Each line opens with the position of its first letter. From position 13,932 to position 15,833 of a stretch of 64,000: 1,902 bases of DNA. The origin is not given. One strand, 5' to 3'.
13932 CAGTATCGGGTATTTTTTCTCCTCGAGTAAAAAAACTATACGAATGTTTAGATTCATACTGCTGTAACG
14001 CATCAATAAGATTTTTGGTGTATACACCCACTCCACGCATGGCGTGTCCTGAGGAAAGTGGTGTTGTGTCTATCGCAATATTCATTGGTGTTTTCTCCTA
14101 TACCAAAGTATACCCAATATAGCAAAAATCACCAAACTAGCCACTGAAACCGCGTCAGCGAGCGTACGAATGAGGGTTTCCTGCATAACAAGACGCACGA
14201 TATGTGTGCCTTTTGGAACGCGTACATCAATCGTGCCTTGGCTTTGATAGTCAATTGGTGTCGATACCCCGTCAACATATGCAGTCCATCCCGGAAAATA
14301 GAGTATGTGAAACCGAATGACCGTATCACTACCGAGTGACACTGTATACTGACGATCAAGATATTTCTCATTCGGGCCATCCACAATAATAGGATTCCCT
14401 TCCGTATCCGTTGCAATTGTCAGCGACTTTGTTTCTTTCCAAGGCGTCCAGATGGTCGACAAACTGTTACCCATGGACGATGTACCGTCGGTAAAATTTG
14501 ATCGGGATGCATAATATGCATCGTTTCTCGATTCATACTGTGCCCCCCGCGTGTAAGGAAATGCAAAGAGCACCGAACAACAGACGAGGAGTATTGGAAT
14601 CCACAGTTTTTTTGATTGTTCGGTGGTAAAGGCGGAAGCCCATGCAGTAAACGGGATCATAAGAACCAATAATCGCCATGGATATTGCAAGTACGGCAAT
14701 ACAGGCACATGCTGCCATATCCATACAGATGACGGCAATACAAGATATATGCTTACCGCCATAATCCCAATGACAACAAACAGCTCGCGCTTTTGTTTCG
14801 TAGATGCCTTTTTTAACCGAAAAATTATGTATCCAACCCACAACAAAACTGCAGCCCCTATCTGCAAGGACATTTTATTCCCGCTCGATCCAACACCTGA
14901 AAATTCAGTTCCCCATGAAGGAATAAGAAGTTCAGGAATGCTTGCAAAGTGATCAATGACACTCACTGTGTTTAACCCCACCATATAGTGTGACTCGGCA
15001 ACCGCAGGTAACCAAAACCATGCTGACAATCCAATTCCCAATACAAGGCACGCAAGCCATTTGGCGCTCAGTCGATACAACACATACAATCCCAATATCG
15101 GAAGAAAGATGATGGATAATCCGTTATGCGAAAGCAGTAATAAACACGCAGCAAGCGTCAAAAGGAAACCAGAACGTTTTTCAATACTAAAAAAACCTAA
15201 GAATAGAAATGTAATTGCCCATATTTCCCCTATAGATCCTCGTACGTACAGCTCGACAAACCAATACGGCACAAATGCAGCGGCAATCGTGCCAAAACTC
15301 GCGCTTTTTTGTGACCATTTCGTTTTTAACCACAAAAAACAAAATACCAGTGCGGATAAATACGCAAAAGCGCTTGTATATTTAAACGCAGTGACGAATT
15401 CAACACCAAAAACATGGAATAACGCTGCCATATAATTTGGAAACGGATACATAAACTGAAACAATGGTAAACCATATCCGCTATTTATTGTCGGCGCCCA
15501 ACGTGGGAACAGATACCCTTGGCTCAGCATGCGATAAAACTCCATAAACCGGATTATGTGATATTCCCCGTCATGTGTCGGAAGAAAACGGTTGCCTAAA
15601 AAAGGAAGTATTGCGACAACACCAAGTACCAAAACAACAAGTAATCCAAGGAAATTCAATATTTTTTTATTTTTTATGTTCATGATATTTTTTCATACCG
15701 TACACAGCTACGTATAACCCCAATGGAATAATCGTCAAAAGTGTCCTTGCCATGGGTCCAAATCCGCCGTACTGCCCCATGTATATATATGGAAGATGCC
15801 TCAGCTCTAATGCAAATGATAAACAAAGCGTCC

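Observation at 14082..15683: Four-copy 'short YfhO-like' family sharing a C-terminal module with the three long YfhO-like proteins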

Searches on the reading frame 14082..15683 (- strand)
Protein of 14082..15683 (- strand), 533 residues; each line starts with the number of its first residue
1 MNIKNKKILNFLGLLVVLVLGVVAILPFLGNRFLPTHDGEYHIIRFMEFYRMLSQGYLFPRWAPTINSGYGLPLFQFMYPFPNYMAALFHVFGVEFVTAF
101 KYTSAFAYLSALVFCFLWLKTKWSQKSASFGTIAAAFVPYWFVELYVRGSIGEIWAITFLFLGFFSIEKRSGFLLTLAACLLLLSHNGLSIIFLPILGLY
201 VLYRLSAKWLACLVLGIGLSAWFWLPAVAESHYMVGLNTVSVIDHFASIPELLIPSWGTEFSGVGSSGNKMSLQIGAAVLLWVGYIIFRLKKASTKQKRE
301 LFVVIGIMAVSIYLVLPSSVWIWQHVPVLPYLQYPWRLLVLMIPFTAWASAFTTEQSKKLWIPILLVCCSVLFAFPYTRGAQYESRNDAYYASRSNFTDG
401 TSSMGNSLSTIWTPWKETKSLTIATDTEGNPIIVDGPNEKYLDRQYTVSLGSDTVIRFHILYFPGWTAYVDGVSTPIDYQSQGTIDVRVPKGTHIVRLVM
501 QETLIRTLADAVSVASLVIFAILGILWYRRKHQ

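Call 4: search_protein_families(library=pfam, proteins=[window:14082-15683:-], max_evalue=1)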
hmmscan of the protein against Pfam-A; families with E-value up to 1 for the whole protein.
window:14082-15683:- (533 aa): 2 families
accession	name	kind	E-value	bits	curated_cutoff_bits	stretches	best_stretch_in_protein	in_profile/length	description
PF09586.16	YfhO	-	0.00037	19.4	28.5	1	447-500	771-823/835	Bacterial membrane protein YfhO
PF24661.1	DUF7649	-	0.0038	17.7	27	1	276-323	27-74/85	Domain of unknown function (DUF7649)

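Call 5: search_protein_families(library=ncbifam, proteins=[window:14082-15683:-], max_evalue=1)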
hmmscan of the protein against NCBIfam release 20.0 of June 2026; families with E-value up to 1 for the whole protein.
window:14082-15683:- (533 aa): 1 family
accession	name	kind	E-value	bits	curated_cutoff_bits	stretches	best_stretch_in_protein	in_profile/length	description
NF010306.0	PRK13743.1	equivalog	0.13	12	144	1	302-351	47-97/140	F-type conjugal transfer protein TrbF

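Call 10: find_homologous_proteins(query=window:14082-15683:-)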
Query window:14082-15683:- (533 aa): 450 proteins with E <= 0.001 among 8000 candidates; the best 120 are listed.
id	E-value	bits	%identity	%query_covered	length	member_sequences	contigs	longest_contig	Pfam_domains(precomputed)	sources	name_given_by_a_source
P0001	0.0e+0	1208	100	100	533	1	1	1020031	-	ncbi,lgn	ncbi:MAG: hypothetical protein WAV51_02950 [Microgenomates group bacterium]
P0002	0.0e+0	1058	86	100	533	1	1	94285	-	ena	-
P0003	0.0e+0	1040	86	99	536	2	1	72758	-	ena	-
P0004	0.0e+0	1019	86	99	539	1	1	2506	-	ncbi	-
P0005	1.2e-294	996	82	99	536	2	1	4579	-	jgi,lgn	-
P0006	1.2e-272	924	74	99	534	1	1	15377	-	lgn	-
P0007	1.2e-257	874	70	99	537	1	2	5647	-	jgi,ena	-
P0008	3.7e-239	813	67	100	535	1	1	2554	-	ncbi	-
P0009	5.8e-232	789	66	99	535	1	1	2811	-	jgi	-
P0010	1.6e-226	771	65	100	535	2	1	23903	PF09586.17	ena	-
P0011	1.8e-214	732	61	100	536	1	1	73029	PF09586.17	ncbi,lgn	-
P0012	5.8e-211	720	61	98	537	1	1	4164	PF09586.17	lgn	-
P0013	1.6e-209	715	59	100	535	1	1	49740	PF09586.17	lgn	-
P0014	2.7e-185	635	53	100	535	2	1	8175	-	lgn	-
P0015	9.7e-185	634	54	99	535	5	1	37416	-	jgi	-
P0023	2.3e-167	576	49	100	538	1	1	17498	PF09586.17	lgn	-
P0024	1.3e-159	551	49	99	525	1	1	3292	PF09586.17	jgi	jgi:hypothetical protein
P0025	1.8e-149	517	49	98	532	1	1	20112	PF09586.17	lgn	-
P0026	1.3e-148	514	46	95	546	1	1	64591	PF09586.17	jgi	jgi:hypothetical protein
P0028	3.4e-146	506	47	100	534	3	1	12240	PF09586.17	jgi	jgi:uncharacterized membrane protein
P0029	3.7e-146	506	47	96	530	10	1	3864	PF10131.16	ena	-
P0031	6.6e-145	502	48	94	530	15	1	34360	PF10131.16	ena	-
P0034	7.0e-143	495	46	99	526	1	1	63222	PF10131.16,PF09586.17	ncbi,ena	-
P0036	3.5e-142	493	46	98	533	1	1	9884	PF10131.16,PF09586.17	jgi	-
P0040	8.8e-142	492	45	99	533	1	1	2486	PF10131.16,PF09586.17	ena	-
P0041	2.7e-141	490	45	95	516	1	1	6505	PF09586.17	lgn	-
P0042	3.7e-141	490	45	97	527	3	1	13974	PF10131.16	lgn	-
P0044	8.6e-141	488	46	93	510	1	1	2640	PF09586.17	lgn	-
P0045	8.8e-141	488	46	100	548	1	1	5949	PF10131.16,PF09586.17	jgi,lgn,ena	-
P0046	9.9e-141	488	47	94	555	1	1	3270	PF10131.16,PF09586.17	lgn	-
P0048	1.8e-140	487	45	93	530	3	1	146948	PF09586.17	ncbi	ncbi:MAG: YfhO family protein [Patescibacteria group bacterium]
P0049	2.1e-140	487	46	97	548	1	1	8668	PF09586.17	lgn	-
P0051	3.3e-140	487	45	100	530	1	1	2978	PF10131.16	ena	-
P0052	3.4e-140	486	45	97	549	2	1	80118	PF09586.17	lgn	-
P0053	6.0e-140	486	44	98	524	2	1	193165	PF10131.16,PF09586.17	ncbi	-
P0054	6.7e-140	486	46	98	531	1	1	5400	PF10131.16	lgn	-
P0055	8.3e-140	485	46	99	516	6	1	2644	PF10131.16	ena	-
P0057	8.7e-140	485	46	96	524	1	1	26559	PF10131.16,PF09586.17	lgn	-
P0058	1.2e-139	485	44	99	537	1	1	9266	PF09586.17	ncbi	-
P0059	1.3e-139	485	47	96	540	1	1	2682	PF09586.17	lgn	-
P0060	1.5e-139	484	46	95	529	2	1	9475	PF09586.17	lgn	-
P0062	2.3e-139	484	45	97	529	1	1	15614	PF10131.16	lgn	-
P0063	3.8e-139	483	44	97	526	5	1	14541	PF10131.16,PF09586.17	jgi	-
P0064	8.2e-139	482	45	98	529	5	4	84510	PF09586.17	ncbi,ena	-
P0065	1.3e-138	481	44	97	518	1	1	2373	PF09586.17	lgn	-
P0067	1.4e-138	481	45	99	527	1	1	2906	PF10131.16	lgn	-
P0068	1.5e-138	481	45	95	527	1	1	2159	PF10131.16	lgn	-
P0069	1.5e-138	481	44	96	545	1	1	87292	PF10131.16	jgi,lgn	jgi:hypothetical protein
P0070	2.1e-138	481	45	98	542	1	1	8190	PF10131.16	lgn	-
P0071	2.9e-138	480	46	96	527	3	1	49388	PF10131.16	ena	-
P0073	6.7e-138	479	46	96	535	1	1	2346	PF10131.16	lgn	-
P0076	8.2e-138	479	45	99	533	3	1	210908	PF09586.17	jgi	-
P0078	9.8e-138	478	43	99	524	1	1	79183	PF10131.16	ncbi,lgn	-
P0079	1.4e-137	478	44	99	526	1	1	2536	PF10131.16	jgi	-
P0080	1.9e-137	477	45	99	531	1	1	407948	PF10131.16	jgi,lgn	jgi:hypothetical protein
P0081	3.2e-137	477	46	95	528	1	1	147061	PF10131.16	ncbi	-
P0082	4.2e-137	476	48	94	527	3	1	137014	PF10131.16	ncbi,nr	ncbi:hypothetical protein KJ618_02480 [Patescibacteria group bacterium]|nr:hypothetical protein [Pat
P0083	5.7e-137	476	46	96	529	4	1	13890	PF10131.16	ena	-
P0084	7.2e-137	476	45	96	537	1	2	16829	PF09586.17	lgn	-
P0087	2.3e-136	474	45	94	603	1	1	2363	PF10131.16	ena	-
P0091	3.2e-136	473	44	98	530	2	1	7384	PF10131.16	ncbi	-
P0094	4.4e-136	473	44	98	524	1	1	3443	PF10131.16,PF09586.17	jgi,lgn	-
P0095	6.1e-136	472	43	99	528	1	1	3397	PF10131.16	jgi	-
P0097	1.7e-135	471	45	97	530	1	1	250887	PF09586.17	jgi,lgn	-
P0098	2.5e-135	470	44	99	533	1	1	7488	PF10131.16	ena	-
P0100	3.8e-135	470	42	97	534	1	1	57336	PF09586.17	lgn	-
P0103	5.0e-135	469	44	100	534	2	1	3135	PF10131.16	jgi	jgi:uncharacterized membrane protein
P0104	5.3e-135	469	44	98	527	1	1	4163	PF10131.16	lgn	-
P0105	5.9e-135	469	44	97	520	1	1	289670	PF10131.16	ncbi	-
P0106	8.4e-135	469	45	97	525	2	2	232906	PF09586.17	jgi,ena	-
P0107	1.2e-134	468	45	96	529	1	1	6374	PF10131.16,PF09586.17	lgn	-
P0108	1.3e-134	468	44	98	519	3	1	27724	PF09586.17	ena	-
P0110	2.5e-134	467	44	95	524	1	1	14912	PF10131.16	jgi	jgi:uncharacterized membrane protein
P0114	3.6e-134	467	43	99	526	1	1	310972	PF10131.16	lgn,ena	-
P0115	7.4e-134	466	43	100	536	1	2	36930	PF09586.17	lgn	-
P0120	1.1e-133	465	44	96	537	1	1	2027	PF10131.16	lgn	-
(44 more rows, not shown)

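Call 11: search_solved_structures(query=A1, max_evalue=10)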
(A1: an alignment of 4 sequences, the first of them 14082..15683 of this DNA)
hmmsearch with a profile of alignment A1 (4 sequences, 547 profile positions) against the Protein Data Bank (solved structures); distinct sequences matched with E-value up to 10: 0.

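Call 13: find_encoding_contigs(protein=window:14082-15683:-, flank=10000, max_places=2)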
Protein window:14082-15683:- (533 aa): 1 contig read that carries it; 1 place shown.
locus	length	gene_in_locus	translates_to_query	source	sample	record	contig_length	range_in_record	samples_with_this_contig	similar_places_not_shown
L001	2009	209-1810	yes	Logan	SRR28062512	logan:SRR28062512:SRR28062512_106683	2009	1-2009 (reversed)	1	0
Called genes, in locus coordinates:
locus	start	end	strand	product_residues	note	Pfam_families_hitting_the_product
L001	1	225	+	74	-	?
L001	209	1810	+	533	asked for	-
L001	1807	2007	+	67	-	?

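Call 32: search_protein_representatives(alignment_id=A1)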
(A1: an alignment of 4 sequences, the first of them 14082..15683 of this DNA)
Query: 4 sequences, 547 profile positions. Proteins with E-value up to 0.001 (for the whole library): 26110; up to 1e-10: 14177; up to 1e-30: 6631. The best 150 are listed.
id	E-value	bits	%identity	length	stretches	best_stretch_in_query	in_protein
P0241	1.6e-238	809.1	-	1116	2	6-534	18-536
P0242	2.8e-206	702.7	-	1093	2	2-535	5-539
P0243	1.6e-172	591.3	-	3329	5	10-534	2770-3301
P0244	9.8e-161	552.4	-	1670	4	15-537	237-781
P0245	9.0e-148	509.6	-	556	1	1-547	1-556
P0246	1.6e-146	505.4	-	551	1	3-534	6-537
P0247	2.4e-144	498.3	-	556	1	4-541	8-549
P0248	7.8e-137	473.5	-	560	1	4-544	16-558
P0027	2.0e-134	465.5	-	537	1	10-538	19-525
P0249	3.4e-134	464.8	-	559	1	3-538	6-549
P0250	4.3e-134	464.4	-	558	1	6-539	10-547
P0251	9.4e-134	463.3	-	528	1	1-545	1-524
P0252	1.7e-133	462.5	-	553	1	1-534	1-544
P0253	3.2e-133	461.6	-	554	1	1-535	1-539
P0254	6.7e-133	460.5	-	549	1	4-536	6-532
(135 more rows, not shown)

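Call 33: predict_structure(alignment_id=A3)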
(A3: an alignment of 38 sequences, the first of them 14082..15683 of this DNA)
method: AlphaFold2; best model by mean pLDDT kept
length: 533 residues; sequences in the alignment: 38
mean_pLDDT: 87.5   pTM: 0.90
mean pLDDT of the five models: 87.5, 84.9, 84.6, 82.5, 81.9
residues with pLDDT >= 90: 321; 70-90: 162; 50-70: 32; < 50: 18
segments of 3 or more residues with pLDDT < 50: 1-3, 259-264, 266-268, 402-406
pLDDT, mean of each block of 10 residues (from residue 1): 69 95 91 76 89 93 84 86 95 93 96 98 96 95 86 96 98 97 94 96 95 97 92 71 77 62 46 78 90 90 93 93 88 87 96 94 95 83 80 71 53 75 88 81 93 93 94 95 92 95 95 97 91 82
secondary structure, 60 per line:
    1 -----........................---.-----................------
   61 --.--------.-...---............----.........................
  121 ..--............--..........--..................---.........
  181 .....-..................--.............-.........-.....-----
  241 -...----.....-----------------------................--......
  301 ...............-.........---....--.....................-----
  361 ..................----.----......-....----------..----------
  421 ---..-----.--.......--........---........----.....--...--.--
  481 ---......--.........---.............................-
elements in order: H6-29 H39-54 H80-91 H96-122 H125-136 H139-148 H151-168 H172-185 H187-204 H207-219 H221-229 H249-253 H277-292 H295-315 H317-325 H329-332 H335-355 H361-378 H388-393 H395-398 E434-440 E443-450 E454-461 E466-470 E473-475 E484-489 E492-500 H504-532

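Call 37: fold_search(model_id=the predicted structure, library=pdb)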
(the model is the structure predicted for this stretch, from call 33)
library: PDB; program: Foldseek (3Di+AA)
matches with E <= 10: 230; with E <= 0.001: 2
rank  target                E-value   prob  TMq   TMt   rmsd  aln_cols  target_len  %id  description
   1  8age_A                8.4e-04  1.00  0.42  0.36  11.0       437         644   14  Structure of yeast oligosaccharylransferase complex with acceptor peptide bound (released 2022-12-07)
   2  8agb_A                9.2e-04  1.00  0.43  0.37  11.9       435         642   13  Structure of yeast oligosaccharylransferase complex with lipid-linked oligosaccharide bound (released 2022-12-07)
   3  6gxc_A                1.0e-03  1.00  0.40  0.32   7.7       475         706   11  Bacterial oligosaccharyltransferase PglB in complex with an inhibitory peptide and a reactive lipid-linked oligosaccha (released 2018-11-14)
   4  6s7t_A                1.0e-03  1.00  0.41  0.32  16.2       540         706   14  Cryo-EM structure of human oligosaccharyltransferase complex OST-B (released 2019-12-18)
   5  3wak                  1.1e-03  1.00  0.44  0.29  11.9       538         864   11  Crystal structure of the Archaeoglobus fulgidus oligosaccharyltransferase (O29867_ARCFU) in the apo form (released 2013-10-30)
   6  5ogl_A                1.4e-03  1.00  0.39  0.31  12.0       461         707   11  Structure of bacterial oligosaccharyltransferase PglB in complex with an acceptor peptide and an lipid-linked oligosac (released 2017-10-25)
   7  3waj                  1.4e-03  1.00  0.38  0.27  14.2       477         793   12  Crystal structure of the Archaeoglobus fulgidus oligosaccharyltransferase (O29867_ARCFU) complex with Zn and sulfate (released 2013-10-30)
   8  7oci_F                1.5e-03  1.00  0.42  0.36  11.5       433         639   13  Cryo-EM structure of yeast Ost6p containing oligosaccharyltransferase complex (released 2022-02-16)
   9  5f15                  1.5e-03  1.00  0.32  0.32  10.2       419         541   12  Crystal Structure of ArnT from Cupriavidus metallidurans bound to Undecaprenyl phosphate (released 2016-02-17)
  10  6w98_A                2.7e-03  1.00  0.44  0.20   6.0       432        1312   12  Single-Particle Cryo-EM Structure of Arabinofuranosyltransferase AftD from Mycobacteria (released 2020-05-13)
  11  9s6t_A                3.4e-03  1.00  0.37  0.41   8.3       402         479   12  Ternary cryo-EM structure of chicken ALG12 with Dol25-PP-GlcNAc2Man7, Dol25-P-Man, and Fab (released 2026-03-18)
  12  6wby                  3.6e-03  1.00  0.41  0.20   6.7       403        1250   13  Single-Particle Cryo-EM Structure of Arabinofuranosyltransferase AftD from Mycobacteria, Mutant R1389S Class 2 (released 2020-05-13)
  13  6ezn_F                4.2e-03  1.00  0.41  0.35  11.8       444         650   13  Cryo-EM structure of the yeast oligosaccharyltransferase (OST) complex (released 2018-01-17)
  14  8if8_B                5.7e-03  1.00  0.41  0.37  11.7       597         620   11  Arabinosyltransferase AftA (released 2023-05-31)
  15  8if8_C                6.0e-03  1.00  0.35  0.32  14.1       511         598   13  Arabinosyltransferase AftA (released 2023-05-31)
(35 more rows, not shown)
